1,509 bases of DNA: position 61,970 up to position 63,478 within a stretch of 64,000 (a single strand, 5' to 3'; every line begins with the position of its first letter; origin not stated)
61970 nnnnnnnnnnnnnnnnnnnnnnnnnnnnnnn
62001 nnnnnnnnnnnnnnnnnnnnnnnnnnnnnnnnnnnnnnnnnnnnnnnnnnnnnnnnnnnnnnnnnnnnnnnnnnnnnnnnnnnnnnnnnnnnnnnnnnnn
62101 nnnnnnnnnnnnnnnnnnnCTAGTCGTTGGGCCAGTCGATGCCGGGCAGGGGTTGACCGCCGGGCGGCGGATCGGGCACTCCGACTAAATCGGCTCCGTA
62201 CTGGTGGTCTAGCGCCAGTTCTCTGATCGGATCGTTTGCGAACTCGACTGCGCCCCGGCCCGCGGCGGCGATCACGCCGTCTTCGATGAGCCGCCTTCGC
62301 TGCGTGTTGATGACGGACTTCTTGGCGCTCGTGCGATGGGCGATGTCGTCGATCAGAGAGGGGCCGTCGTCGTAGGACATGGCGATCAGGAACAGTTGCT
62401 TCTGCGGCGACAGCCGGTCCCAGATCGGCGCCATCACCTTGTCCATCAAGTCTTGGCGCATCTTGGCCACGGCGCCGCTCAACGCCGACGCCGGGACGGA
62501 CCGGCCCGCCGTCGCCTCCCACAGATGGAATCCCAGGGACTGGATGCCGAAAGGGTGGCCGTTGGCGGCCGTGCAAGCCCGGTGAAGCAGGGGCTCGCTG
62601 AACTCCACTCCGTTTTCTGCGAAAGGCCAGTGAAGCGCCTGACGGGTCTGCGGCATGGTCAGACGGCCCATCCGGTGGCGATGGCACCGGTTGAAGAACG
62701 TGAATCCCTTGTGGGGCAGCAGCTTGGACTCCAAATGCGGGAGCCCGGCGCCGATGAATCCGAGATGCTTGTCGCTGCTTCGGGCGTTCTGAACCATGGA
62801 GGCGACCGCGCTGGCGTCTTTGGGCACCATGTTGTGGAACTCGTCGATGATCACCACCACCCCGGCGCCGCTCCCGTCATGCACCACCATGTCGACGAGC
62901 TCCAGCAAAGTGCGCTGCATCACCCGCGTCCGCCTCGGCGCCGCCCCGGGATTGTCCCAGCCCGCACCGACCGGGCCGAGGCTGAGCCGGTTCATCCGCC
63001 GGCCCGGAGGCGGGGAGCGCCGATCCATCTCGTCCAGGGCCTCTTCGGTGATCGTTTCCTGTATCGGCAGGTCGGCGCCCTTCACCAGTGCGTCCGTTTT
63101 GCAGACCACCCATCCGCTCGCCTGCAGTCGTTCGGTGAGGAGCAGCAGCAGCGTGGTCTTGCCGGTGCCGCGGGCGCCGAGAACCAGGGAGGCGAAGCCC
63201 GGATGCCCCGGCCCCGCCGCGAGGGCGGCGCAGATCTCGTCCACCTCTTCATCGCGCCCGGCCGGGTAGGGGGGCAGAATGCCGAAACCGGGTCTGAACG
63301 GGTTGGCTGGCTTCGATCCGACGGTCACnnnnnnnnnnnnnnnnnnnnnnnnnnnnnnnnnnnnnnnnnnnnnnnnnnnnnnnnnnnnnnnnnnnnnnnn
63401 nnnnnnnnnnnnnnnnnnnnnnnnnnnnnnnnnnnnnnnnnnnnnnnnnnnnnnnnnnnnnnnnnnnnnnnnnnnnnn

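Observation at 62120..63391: Stand-alone ORC/STAND-like ATPase-wHTH gene preceded by a perfect 20-bp AT-rich inverted repeat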

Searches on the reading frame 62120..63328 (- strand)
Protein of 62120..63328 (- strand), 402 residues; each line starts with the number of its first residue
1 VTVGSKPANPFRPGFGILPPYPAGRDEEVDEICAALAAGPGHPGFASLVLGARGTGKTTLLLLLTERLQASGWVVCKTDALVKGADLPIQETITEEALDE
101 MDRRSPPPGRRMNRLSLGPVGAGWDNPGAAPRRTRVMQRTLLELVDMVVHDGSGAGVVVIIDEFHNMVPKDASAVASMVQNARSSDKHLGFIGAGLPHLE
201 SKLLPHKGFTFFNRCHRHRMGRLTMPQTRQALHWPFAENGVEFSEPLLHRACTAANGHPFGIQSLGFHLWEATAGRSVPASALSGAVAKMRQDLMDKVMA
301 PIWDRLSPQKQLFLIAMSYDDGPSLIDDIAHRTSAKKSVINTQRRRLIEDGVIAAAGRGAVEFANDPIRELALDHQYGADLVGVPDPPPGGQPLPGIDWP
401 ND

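Call 3: search_protein_families(library=pfam, proteins=[window:62120-63328:-], max_evalue=1)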
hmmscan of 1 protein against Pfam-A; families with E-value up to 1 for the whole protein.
window:62120-63328:- (402 aa): 20 families
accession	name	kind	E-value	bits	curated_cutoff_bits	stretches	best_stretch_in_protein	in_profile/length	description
PF13191.12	AAA_16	-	1.6e-12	48.7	32.6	1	23-189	3-164/167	AAA ATPase domain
PF13401.12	AAA_22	-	2.8e-08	34.6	27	1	48-203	9-130/130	AAA domain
PF01637.24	ATPase_2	-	0.00018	21.8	33.2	1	25-180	4-137/225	ATPase domain predominantly from Archaea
PF25199.1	nSTAND_NTPase5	-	0.00044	20.5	34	1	28-76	24-74/145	Novel STAND NTPase 5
PF20703.3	nSTAND1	-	0.00055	20.1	27.1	1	24-269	18-233/379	Novel STAND NTPase 1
PF00004.35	AAA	-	0.0014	19.5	21.2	1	48-181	2-94/131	ATPase family associated with various cellular activities (AAA)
PF24389.1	ORC-CDC6-like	-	0.0021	17.3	27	1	39-70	31-58/571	ORC-CDC6-like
PF13173.12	AAA_14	-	0.0032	17.9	27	1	47-70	5-31/129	AAA domain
PF13481.12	AAA_25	-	0.0033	17.5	27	1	44-64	33-53/195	AAA domain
PF04851.21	ResIII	-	0.006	16.9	22.5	0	48-89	27-73/164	Type III restriction enzyme, res subunit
PF13604.12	AAA_30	-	0.012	15.8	27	1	46-76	20-50/191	AAA domain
PF00005.33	ABC_tran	-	0.038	15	25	1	48-81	15-49/137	ABC transporter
PF07728.20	AAA_5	-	0.05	14.1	22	1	48-75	3-31/139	AAA domain (dynein-related subfamily)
PF05872.18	HerA_C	-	0.053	12.6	22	1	47-84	24-59/502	Helicase HerA-like C-terminal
PF03205.20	MobB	-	0.089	13.1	26.6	1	49-76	4-31/133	Molybdopterin guanine dinucleotide synthesis protein B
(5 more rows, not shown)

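Call 4: search_protein_families(library=padloc, proteins=[window:62120-63328:-], max_evalue=1)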
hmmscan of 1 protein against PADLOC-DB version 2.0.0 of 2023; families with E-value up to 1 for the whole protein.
window:62120-63328:- (402 aa): 3 families
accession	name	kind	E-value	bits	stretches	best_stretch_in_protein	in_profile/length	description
PDLC04140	mad8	-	2.4e-06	25.3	1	47-197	30-235/314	mads_8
PDLC01994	RtcR_PspF1--CARF_AAA_HTH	-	0.015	12.4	1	48-68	185-205/468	-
PDLC00304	PtuA1|PtuA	-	0.045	10.9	1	36-64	31-59/444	AAA ATPase domain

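Call 5: search_protein_families(library=ncbifam, proteins=[window:62120-63328:-], max_evalue=1)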
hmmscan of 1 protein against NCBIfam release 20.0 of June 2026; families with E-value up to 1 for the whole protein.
window:62120-63328:- (402 aa): 12 families
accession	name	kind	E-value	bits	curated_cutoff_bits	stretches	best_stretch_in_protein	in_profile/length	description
NF047389.1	ATPase_Sll1717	subfamily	0.011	14.9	75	1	46-74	31-56/454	P-loop ATPase, Sll1717 family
TIGR00956.1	3a01205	subfamily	0.036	11.6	1959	1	42-86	787-829/1394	pleiotropic drug resistance family protein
TIGR02928.1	TIGR02928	subfamily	0.069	12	181.3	0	24-70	19-66/366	orc1/cdc6 family replication initiation protein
TIGR03819.1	heli_sec_ATPase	hypoth_equivalog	0.082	12.1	373.15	1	46-80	180-214/340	TadA family conjugal transfer-associated ATPase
TIGR02868.1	CydC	equivalog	0.097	11.3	329.05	1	43-71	360-388/530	thiol reductant ABC exporter subunit CydC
NF053860.1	DS41_1_antiphage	equivalog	0.1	11.6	370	1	47-77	42-72/448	anti-phage protein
NF010068.0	PRK13548.1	equivalog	0.11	11.6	261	1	46-72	33-60/261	heme ABC transporter ATP-binding protein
TIGR03864.1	PQQ_ABC_ATP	hypoth_equivalog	0.12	11.8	302.25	1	44-86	27-64/236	ABC transporter, ATP-binding subunit, PQQ-dependent alcohol dehydrogenase system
TIGR01166.1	cbiO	subfamily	0.19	11.2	211.8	1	48-75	22-50/190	cobalt ABC transporter, ATP-binding protein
NF006429.0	PRK08691.1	equivalog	0.23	10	969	0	157-258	121-213/709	DNA polymerase III subunits gamma and tau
TIGR00955.1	3a01204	subfamily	0.26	9.8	736.35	1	49-71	56-78/617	pigment precursor permease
NF011522.0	PRK14961.1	equivalog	0.29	10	562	0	31-69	27-63/363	DNA polymerase III subunits gamma and tau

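Call 10: find_homologous_proteins(query=window:62120-63328:-)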
Query window:62120-63328:- (402 aa): 27 proteins with E <= 0.001 among 8000 candidates.
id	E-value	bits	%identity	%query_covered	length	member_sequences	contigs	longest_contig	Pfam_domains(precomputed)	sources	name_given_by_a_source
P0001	2.6e-251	852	93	99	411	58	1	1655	PF13401.13,PF13191.13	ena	-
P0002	3.6e-110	387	48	95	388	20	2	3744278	PF13191.13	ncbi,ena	-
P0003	7.9e-107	376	47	95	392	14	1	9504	PF13191.13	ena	-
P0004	1.6e-97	345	47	86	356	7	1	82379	PF13191.13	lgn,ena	-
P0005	3.6e-86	308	44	93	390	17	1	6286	PF13412.13,PF13191.13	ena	-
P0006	1.3e-77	280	42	88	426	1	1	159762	PF13191.13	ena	-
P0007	2.7e-77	279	43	90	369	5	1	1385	PF13191.13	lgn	-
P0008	5.0e-77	278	40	92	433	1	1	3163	PF13401.13,PF13191.13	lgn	-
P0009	4.7e-66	242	38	96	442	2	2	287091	PF13401.13,PF13191.13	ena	-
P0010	5.4e-48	182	33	90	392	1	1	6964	PF13401.13,PF13191.13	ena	-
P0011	2.2e-46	177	33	90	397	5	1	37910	PF13604.13,PF13401.13,PF13191.13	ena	-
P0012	1.2e-45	174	33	90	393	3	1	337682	PF13401.13,PF13191.13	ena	-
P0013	1.8e-45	174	32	90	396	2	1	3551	PF13401.13,PF13191.13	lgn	-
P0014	7.7e-45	172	32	90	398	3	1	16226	PF13401.13,PF13191.13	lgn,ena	-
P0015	2.0e-44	170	32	90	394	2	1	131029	PF13401.13,PF13191.13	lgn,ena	-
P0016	3.5e-43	166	32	91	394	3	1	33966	PF13401.13,PF13191.13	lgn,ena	-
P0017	5.5e-41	159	32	91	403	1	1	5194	PF13191.13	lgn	-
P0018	3.6e-35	140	33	93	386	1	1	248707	PF13401.13,PF13191.13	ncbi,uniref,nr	ncbi:ATP-binding protein [Tersicoccus phoenicis]|uniref:ATP-binding protein n=1 Tax=Tersicoccus phoe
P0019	2.4e-34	137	28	90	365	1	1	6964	PF13401.13,PF13191.13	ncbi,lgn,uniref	ncbi:MAG: AAA family ATPase [Microbacterium sp.]|uniref:AAA family ATPase n=1 Tax=Microbacterium sp.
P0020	4.4e-34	136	33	93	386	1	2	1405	PF13604.13,PF13401.13,PF10236.16,PF13191.13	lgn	-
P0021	5.7e-34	136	30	93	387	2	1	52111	PF13401.13,PF25199.2,PF13191.13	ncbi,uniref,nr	ncbi:ATP-binding protein [Tersicoccus solisilvae]|uniref:ATP-binding protein n=1 Tax=Tersicoccus sol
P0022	8.1e-33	132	30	90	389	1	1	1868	PF13191.13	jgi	jgi:hypothetical protein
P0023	8.0e-32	129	28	91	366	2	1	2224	PF13191.13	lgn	-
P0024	6.8e-31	126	30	88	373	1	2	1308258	PF13401.13,PF25199.2,PF13191.13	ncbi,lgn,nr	ncbi:MAG: ATP-binding protein [Actinomycetaceae bacterium]|nr:ATP-binding protein [Actinomycetaceae 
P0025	6.0e-27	113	27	91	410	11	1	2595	PF13191.13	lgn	-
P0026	2.9e-10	58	25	89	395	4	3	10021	PF13401.13,PF13191.13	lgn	-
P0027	3.9e-9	54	28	64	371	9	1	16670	PF13401.13,PF13191.13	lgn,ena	-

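Call 11: find_encoding_contigs(protein=window:62120-63328:-, flank=10000, max_places=4)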
Protein window:62120-63328:- (402 aa): no gene with exactly this product is on record in the collection.

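Call 12: find_encoding_contigs(protein=P0002, flank=6000, max_places=4)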
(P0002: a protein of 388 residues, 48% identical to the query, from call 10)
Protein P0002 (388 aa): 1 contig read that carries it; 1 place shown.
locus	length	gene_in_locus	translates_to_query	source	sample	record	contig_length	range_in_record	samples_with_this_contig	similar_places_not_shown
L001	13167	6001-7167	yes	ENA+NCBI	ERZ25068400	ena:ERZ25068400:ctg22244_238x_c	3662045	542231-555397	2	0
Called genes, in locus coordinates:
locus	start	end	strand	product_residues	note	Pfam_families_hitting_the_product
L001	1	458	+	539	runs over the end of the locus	PF01546:Peptidase_M20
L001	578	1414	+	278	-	PF00561:Abhydrolase_1, PF12697:Abhydrolase_6, PF12146:Hydrolase_4 (weak)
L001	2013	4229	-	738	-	PF00560:LRR_1 (faint), PF12799:LRR_4 (faint), PF13855:LRR_8 (weak), PF23598:LRR_14 (weak), PF00395:SLH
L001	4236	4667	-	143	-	PF07883:Cupin_2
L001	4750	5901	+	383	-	PF00890:FAD_binding_2 (weak), PF01266:DAO, PF13450:NAD_binding_8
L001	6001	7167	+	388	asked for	PF13191:AAA_16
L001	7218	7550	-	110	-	PF00355:Rieske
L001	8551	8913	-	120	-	PF00111:Fer2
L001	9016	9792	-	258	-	PF03070:TENA_THI-4, PF14518:Haem_oxygenas_2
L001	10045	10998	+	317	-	PF12740:PETase (faint), PF02129:Peptidase_S15, PF12697:Abhydrolase_6 (weak), PF00326:Peptidase_S9, PF12146:Hydrolase_4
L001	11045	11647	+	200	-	PF07969:Amidohydro_3 (weak), PF01979:Amidohydro_1 (weak), PF12890:DHOase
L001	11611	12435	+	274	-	PF01979:Amidohydro_1, PF07969:Amidohydro_3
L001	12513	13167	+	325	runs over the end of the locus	PF00296:Bac_luciferase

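Call 13: find_encoding_contigs(protein=P0001, flank=6000, max_places=4)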
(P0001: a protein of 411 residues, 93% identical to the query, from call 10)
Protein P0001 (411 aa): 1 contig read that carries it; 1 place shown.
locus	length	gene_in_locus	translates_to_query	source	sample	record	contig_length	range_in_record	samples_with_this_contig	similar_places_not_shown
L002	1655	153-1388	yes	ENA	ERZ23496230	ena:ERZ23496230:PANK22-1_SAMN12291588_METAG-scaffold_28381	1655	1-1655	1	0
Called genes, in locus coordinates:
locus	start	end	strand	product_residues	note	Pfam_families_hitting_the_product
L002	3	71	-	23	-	?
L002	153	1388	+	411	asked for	PF13191:AAA_16, PF13401:AAA_22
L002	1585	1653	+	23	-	?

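Call 17: find_encoding_contigs(protein=P0003, flank=5000, max_places=3)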
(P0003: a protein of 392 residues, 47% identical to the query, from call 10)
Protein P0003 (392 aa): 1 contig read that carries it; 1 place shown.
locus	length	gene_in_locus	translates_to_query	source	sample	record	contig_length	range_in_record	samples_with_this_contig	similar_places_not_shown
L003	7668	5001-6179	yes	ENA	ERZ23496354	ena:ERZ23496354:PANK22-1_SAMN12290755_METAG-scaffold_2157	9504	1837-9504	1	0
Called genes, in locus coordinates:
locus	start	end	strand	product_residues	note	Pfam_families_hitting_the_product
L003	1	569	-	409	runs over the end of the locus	PF02720:DUF222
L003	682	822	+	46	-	-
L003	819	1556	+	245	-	-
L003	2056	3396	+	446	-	PF02661:Fic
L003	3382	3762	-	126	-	-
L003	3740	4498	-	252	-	PF19865:DUF6338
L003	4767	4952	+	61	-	-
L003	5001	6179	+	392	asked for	PF13191:AAA_16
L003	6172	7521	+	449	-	-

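Call 18: find_encoding_contigs(protein=P0004, flank=5000, max_places=3)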
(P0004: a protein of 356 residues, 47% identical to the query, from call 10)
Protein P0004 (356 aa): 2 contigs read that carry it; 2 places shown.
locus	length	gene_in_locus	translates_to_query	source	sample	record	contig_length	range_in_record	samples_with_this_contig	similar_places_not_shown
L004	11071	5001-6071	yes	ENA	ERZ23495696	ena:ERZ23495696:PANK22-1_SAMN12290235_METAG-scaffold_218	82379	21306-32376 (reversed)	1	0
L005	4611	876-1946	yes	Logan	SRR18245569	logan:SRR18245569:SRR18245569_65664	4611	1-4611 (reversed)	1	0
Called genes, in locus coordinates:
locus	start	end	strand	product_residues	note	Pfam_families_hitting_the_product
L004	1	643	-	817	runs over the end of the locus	PF08486:SpoIID, PF00395:SLH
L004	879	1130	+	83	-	-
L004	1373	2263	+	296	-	PF01972:SDH_protease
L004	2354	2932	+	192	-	PF00156:Pribosyltran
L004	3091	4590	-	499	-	PF02720:DUF222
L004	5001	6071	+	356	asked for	PF13191:AAA_16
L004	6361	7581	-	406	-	PF02661:Fic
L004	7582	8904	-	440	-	PF07505:DUF5131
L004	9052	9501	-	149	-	-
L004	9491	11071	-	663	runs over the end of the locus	PF00583:Acetyltransf_1 (faint), PF13673:Acetyltransf_10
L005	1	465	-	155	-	?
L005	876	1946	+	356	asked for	PF13191:AAA_16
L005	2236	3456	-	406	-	PF02661:Fic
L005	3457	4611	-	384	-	?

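Call 19: find_encoding_contigs(protein=P0005, flank=5000, max_places=3)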
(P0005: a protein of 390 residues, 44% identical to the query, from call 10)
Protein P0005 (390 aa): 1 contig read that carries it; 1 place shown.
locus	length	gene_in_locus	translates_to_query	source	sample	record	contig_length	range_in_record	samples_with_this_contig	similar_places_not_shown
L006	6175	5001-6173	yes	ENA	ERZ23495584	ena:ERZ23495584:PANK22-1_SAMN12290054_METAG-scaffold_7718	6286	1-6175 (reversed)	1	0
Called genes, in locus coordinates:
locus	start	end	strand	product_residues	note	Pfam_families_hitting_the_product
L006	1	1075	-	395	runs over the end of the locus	?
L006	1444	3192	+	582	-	PF02776:TPP_enzyme_N, PF00205:TPP_enzyme_M, PF02775:TPP_enzyme_C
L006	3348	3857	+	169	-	PF01842:ACT, PF13710:ACT_5, PF22629:ACT_AHAS_ss, PF10369:ALS_ss_C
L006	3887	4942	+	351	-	PF02826:2-Hacid_dh_C (faint), PF07991:KARI_N, PF03446:NAD_binding_2 (weak), PF03807:F420_oxidored (weak), PF01450:KARI_C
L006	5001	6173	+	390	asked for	PF13191:AAA_16, PF13412:HTH_24 (faint)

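Call 24: search_solved_structures(query=A1, max_evalue=1)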
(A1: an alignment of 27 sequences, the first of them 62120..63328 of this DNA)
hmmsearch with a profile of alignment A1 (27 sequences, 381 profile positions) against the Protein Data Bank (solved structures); distinct sequences matched with E-value up to 1: 408 (the best 60 are shown).
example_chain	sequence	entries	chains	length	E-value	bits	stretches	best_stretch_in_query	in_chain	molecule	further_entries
3cmu_A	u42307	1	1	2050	3e-18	69.1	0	32-81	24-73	Protein recA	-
3cmt_A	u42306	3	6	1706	3.8e-15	58.9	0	32-81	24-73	Protein recA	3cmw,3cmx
3cmv_A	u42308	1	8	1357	5.7e-12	48.4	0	32-81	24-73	Protein recA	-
1njf_A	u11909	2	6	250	7.8e-06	28.2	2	129-250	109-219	DNA polymerase III subunit gamma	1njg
9nbo_A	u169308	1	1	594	6.1e-05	25.3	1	44-104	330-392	Arsenite transporter ATPase-like protein,arsA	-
5uj7_C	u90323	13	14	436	9.7e-05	24.6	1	31-64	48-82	Origin recognition complex subunit 4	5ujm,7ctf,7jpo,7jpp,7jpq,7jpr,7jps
7cte_D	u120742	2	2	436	9.7e-05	24.6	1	31-64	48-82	Origin recognition complex subunit 4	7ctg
9nbl_A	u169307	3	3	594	0.00013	24.2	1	44-104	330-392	Arsenite transporter ATPase-like protein,arsA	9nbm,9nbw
1f48_A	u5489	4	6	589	0.00014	24.1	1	36-104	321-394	ARSENITE-TRANSLOCATING ATPASE | ARSENICAL PUMP-DRIVING ATPASE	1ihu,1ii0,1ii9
7x7p_M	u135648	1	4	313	0.00021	23.5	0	292-363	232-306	Holliday junction ATP-dependent DNA helicase RuvB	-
1xxi_B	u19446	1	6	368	0.00026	23.2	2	130-250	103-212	DNA polymerase III subunit gamma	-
9oyl_B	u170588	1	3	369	0.00026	23.2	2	130-250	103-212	DNA polymerase III subunit tau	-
1jr3_A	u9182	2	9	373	0.00027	23.2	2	129-250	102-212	DNA polymerase III subunit gamma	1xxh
3glh_B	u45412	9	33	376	0.00031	22.9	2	130-250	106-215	DNA polymerase III subunit tau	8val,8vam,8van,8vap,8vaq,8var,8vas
7x7q_M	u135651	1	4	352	0.00033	22.9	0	292-363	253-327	Holliday junction ATP-dependent DNA helicase RuvB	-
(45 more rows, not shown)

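Call 34: find_related_loci(query=A2, collection=metagenome_contigs, flank=4000)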
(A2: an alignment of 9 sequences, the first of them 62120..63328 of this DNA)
Query A2 (402 aa) in metagenome_contigs; peptide patterns used: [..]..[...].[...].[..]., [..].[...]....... (x = any residue, [..] = any of these).
600 stretches matched a pattern (row limit reached: there are more); 3 encode a relative of the query (tblastn E <= 1e-3); 3 distinct loci.
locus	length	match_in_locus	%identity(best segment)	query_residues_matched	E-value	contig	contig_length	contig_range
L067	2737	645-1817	39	9-388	1e-76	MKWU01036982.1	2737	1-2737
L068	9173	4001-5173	39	9-388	2e-75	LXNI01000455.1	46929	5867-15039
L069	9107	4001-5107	38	9-376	2e-67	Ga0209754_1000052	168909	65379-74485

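Call 35: find_encoding_contigs(protein=P0006, flank=5000, max_places=2)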
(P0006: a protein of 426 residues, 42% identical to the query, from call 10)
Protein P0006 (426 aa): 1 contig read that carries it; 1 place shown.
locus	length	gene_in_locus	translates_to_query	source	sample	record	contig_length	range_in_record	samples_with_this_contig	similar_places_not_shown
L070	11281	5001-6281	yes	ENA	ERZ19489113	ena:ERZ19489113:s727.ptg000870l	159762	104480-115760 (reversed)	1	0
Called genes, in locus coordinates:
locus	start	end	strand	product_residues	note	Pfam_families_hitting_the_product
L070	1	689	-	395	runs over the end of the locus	PF01139:RtcB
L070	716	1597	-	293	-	-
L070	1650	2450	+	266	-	-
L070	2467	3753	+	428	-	PF08843:AbiEii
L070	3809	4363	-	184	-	-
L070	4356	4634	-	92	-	-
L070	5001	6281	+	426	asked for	PF13191:AAA_16 (weak)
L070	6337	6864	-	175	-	-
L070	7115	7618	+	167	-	-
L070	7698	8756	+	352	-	PF01408:GFO_IDH_MocA, PF22725:GFO_IDH_MocA_C3, PF02894:GFO_IDH_MocA_C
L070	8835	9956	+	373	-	-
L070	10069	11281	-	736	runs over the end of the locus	-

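Call 36: find_encoding_contigs(protein=P0009, flank=5000, max_places=2)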
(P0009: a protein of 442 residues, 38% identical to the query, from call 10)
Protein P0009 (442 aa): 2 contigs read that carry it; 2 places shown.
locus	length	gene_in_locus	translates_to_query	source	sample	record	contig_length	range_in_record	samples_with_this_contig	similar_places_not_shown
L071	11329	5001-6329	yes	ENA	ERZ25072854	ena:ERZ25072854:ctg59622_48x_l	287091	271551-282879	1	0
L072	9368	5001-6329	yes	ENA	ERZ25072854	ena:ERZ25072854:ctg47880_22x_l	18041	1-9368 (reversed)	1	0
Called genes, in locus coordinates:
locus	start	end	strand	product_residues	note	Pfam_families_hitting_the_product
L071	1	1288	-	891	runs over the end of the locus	PF01799:Fer2_2, PF01315:Ald_Xan_dh_C, PF02738:MoCoBD_1, PF20256:MoCoBD_2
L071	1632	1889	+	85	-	-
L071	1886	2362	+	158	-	-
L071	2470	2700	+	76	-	-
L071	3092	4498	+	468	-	PF02661:Fic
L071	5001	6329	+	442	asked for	PF13191:AAA_16, PF13401:AAA_22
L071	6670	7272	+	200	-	-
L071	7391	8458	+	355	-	-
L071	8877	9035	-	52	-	-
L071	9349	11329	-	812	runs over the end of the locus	PF01555:N6_N4_Mtase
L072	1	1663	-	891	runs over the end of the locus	PF01799:Fer2_2, PF01315:Ald_Xan_dh_C, PF02738:MoCoBD_1, PF20256:MoCoBD_2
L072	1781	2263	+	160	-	-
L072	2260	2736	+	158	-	-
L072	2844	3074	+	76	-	-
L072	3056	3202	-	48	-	-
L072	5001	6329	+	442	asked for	PF13191:AAA_16, PF13401:AAA_22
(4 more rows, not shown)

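Call 37: find_encoding_contigs(protein=P0012, flank=5000, max_places=2)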
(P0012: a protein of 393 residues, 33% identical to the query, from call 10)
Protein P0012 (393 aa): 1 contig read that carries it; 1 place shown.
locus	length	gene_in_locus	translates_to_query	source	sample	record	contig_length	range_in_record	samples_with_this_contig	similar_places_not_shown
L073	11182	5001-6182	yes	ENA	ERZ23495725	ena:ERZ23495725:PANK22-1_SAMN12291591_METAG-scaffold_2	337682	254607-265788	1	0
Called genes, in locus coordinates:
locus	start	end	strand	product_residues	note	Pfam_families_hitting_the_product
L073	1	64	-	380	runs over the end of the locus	PF13452:FAS1_DH_region, PF01575:MaoC_dehydratas (faint)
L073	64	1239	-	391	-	PF02515:CoA_transf_3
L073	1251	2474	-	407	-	PF02771:Acyl-CoA_dh_N, PF02770:Acyl-CoA_dh_M, PF00441:Acyl-CoA_dh_1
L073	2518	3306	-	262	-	PF03328:HpcH_HpaI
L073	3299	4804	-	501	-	PF00282:Pyridoxal_deC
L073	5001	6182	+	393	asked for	PF13191:AAA_16, PF13401:AAA_22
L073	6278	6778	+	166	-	PF00578:AhpC-TSA, PF08534:Redoxin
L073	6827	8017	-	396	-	PF00266:Aminotran_5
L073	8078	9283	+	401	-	PF00155:Aminotran_1_2, PF01041:DegT_DnrJ_EryC1 (weak)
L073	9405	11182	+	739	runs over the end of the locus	PF02129:Peptidase_S15 (faint), PF00326:Peptidase_S9, PF07859:Abhydrolase_3 (faint), PF12146:Hydrolase_4 (faint), PF20434:BD-FAE, PF01738:DLH (weak)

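Call 38: find_encoding_contigs(protein=P0018, flank=5000, max_places=2)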
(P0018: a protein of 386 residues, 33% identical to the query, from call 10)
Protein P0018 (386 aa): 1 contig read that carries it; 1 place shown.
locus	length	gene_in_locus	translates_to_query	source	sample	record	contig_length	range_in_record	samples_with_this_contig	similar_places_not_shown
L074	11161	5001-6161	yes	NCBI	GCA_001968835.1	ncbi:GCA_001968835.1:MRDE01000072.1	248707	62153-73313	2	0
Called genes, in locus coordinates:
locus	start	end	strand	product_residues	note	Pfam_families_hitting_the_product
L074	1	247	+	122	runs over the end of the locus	PF02623:FliW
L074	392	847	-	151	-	-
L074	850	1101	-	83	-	PF04328:Sel_put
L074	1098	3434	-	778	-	PF02554:CstA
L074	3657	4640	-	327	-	PF08240:ADH_N, PF00107:ADH_zinc_N, PF13602:ADH_zinc_N_2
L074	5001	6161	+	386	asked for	PF13191:AAA_16, PF13401:AAA_22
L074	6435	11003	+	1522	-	PF00932:LTD, PF03372:Exo_endo_phos (weak), PF02872:5_nucleotid_C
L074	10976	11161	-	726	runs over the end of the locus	PF13454:NAD_binding_9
